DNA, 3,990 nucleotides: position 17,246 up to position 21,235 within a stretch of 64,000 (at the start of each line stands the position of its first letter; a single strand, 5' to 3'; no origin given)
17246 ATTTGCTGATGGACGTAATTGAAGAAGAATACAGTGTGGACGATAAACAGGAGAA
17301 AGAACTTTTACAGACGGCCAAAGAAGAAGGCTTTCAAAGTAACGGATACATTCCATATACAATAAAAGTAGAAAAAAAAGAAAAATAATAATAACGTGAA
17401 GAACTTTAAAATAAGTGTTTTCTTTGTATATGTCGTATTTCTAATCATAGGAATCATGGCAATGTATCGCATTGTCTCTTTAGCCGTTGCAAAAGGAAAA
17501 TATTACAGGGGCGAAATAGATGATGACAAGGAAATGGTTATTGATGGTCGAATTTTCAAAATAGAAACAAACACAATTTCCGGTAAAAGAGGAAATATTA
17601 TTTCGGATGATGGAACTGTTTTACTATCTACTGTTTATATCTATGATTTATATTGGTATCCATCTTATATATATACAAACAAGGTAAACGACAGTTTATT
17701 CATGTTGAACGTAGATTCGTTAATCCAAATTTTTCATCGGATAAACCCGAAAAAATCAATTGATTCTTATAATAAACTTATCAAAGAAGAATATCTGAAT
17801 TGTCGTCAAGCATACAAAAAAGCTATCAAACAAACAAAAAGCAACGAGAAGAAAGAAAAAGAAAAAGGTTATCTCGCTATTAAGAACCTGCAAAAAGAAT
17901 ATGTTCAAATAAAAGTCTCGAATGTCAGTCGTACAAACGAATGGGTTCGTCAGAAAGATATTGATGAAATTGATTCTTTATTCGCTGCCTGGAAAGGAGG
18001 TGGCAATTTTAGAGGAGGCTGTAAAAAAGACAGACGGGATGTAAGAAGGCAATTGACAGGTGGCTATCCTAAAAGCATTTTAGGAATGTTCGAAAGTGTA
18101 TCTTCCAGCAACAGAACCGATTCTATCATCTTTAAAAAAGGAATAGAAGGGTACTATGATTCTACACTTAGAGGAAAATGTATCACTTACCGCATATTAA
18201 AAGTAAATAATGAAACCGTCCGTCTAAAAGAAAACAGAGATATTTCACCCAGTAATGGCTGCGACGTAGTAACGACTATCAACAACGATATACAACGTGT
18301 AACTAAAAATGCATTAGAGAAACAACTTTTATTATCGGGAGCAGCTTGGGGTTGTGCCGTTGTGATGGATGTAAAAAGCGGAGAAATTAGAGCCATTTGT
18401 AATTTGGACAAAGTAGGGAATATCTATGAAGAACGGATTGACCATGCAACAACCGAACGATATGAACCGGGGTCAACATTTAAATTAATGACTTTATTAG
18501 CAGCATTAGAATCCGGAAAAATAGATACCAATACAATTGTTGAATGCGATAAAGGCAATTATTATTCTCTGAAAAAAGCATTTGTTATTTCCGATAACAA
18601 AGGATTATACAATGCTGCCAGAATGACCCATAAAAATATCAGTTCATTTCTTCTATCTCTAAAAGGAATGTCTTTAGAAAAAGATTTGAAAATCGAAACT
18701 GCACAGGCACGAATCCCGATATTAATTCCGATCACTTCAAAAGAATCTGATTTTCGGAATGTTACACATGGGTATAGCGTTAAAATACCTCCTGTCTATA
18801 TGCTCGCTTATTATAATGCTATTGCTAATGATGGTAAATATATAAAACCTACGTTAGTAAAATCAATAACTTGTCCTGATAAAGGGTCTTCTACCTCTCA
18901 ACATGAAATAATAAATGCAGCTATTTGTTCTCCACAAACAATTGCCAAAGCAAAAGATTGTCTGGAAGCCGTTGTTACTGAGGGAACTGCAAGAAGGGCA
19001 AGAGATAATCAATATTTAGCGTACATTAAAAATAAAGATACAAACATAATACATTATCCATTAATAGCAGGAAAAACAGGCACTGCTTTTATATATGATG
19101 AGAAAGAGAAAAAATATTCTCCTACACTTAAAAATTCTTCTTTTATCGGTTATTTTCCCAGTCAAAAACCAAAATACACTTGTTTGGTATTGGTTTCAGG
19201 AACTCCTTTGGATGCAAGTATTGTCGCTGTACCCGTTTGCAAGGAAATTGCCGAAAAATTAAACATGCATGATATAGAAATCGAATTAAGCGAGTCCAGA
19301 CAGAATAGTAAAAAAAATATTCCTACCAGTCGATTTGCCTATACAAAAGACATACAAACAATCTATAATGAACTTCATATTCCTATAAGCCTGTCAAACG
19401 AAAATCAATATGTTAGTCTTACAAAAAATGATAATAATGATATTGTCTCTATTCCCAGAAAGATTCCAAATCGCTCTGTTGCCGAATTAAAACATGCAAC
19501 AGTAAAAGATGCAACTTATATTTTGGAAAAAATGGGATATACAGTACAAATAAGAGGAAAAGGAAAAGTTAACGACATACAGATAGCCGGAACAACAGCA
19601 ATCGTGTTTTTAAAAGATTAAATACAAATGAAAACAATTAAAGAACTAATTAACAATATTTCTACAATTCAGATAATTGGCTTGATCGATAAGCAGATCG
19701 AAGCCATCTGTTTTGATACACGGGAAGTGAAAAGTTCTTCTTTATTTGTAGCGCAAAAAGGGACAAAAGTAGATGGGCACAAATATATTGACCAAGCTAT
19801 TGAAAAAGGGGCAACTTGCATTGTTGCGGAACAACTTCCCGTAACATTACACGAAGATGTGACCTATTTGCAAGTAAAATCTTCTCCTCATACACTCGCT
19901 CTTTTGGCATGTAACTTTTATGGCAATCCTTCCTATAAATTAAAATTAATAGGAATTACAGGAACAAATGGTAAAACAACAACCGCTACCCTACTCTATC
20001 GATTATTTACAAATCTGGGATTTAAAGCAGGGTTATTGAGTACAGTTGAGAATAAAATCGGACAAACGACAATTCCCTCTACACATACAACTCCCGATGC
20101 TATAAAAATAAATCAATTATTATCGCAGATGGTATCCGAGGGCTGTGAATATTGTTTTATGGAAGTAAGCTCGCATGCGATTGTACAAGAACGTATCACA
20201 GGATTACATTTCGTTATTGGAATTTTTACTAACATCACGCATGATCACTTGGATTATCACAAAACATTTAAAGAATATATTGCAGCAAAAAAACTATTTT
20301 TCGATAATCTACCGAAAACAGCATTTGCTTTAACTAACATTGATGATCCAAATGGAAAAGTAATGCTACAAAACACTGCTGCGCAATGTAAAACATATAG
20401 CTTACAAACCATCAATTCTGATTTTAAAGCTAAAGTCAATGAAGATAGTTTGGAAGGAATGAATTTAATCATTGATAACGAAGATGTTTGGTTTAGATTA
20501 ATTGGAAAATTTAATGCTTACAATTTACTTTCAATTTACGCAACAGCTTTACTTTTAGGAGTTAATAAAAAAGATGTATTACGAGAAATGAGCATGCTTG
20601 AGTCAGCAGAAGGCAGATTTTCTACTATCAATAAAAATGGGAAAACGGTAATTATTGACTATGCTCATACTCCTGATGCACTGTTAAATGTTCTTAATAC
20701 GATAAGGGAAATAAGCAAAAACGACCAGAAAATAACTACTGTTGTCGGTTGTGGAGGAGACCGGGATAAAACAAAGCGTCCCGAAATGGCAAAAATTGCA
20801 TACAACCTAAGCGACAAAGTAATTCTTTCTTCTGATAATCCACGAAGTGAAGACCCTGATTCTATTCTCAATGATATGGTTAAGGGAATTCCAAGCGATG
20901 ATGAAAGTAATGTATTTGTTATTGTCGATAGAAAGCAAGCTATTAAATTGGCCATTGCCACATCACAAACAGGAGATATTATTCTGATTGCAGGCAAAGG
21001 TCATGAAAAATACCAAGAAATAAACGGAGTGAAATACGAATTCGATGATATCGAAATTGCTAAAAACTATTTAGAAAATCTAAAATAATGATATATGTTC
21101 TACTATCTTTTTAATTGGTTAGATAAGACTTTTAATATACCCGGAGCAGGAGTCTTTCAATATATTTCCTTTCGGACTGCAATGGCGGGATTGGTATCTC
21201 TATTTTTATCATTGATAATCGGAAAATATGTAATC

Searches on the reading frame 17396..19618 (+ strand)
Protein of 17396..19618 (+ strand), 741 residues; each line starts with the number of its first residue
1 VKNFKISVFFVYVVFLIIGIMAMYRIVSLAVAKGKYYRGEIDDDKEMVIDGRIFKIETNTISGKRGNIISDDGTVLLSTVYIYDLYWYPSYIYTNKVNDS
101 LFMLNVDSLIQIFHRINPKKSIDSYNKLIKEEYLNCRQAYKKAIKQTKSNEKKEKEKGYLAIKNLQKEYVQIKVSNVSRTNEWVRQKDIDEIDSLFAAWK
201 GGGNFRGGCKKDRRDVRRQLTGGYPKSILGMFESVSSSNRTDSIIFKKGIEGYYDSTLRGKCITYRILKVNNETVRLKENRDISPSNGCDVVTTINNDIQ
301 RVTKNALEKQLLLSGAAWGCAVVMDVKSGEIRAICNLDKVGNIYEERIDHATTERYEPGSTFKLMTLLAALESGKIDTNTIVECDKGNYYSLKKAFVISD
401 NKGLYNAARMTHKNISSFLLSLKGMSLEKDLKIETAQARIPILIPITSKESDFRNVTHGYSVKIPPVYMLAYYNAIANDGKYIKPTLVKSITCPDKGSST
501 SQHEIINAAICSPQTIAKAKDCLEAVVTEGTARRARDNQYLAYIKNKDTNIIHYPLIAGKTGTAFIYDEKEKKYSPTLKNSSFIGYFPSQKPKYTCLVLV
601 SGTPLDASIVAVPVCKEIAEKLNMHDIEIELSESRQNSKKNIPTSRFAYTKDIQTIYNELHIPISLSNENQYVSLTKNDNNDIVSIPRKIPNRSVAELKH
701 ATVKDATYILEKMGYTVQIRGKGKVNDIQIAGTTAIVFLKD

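Call 13: search_protein_families(library=pfam, proteins=[window:17396-19618:+], max_evalue=0.0001)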
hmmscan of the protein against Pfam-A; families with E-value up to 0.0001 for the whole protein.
window:17396-19618:+ (741 aa): 2 families
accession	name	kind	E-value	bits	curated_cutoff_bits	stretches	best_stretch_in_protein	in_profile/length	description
PF00905.27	Transpeptidase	-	9.9e-42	143.6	22.1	1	319-619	1-298/299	Penicillin binding protein transpeptidase domain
PF03717.20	PBP_dimer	-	4.4e-07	30.9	24.4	1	61-262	2-162/180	Penicillin-binding Protein dimerisation domain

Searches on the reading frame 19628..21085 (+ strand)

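Call 13: search_protein_families(library=pfam, proteins=[window:19628-21085:+], max_evalue=0.0001)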
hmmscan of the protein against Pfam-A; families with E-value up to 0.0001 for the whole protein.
window:19628-21085:+ (486 aa): 3 families
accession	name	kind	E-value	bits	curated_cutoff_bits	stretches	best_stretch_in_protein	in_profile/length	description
PF08245.18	Mur_ligase_M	-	1.1e-50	172.8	24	1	110-305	1-198/200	Mur ligase middle domain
PF02875.26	Mur_ligase_C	-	3.2e-32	112.4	28.4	1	329-458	1-127/127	Mur ligase, glutamate ligase domain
PF01225.30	Mur_ligase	-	2.9e-10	40.8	21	1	24-98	2-95/95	Mur ligase family, catalytic domain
